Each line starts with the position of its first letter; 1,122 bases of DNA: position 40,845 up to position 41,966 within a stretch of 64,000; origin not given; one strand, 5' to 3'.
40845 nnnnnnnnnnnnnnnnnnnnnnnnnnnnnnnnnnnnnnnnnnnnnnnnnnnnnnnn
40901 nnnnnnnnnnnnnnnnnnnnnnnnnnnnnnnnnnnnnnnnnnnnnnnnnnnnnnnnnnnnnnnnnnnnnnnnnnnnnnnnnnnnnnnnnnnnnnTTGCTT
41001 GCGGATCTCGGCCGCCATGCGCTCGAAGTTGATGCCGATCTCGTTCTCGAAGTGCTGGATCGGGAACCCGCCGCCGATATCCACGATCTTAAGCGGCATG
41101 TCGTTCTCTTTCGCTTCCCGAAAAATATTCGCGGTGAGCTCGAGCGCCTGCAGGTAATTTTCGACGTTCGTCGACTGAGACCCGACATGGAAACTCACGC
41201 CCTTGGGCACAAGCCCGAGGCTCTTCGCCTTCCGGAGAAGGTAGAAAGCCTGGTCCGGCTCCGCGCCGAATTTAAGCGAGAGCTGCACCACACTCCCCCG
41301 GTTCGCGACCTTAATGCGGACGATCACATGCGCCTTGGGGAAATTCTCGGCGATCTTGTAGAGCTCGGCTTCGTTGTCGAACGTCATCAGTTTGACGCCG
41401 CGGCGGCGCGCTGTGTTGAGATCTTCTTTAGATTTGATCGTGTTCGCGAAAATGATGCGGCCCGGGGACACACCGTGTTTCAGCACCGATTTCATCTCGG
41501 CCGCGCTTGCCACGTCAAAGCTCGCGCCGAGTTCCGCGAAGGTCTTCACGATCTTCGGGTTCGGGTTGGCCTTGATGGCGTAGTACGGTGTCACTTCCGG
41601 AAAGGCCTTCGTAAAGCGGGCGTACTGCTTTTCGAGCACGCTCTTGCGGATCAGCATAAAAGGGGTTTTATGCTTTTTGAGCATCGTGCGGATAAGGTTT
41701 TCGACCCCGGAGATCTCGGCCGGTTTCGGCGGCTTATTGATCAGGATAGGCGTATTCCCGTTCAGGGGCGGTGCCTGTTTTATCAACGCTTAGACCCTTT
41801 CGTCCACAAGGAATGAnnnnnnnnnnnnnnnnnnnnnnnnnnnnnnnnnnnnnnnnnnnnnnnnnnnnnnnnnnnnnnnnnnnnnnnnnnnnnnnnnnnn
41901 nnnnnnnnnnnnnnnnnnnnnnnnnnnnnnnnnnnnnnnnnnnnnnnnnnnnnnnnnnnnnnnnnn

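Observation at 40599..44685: Homospermidine pathway (ornithine decarboxylase plus homospermidine synthase) embedded inside the DAP/lysine operon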

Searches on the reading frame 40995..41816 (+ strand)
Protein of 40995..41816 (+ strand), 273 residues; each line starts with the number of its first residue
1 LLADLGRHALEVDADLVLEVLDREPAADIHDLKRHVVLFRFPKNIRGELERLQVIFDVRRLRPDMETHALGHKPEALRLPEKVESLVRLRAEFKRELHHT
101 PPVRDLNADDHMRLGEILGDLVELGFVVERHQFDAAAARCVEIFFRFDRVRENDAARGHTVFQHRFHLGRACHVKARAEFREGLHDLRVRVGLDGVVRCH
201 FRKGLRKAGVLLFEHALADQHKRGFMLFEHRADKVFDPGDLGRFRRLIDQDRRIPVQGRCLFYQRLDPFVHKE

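Call 48: search_protein_families(library=pfam, proteins=[window:40995-41816:+], max_evalue=0.001)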
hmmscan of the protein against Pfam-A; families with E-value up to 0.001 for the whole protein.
window:40995-41816:+ (273 aa): 0 families
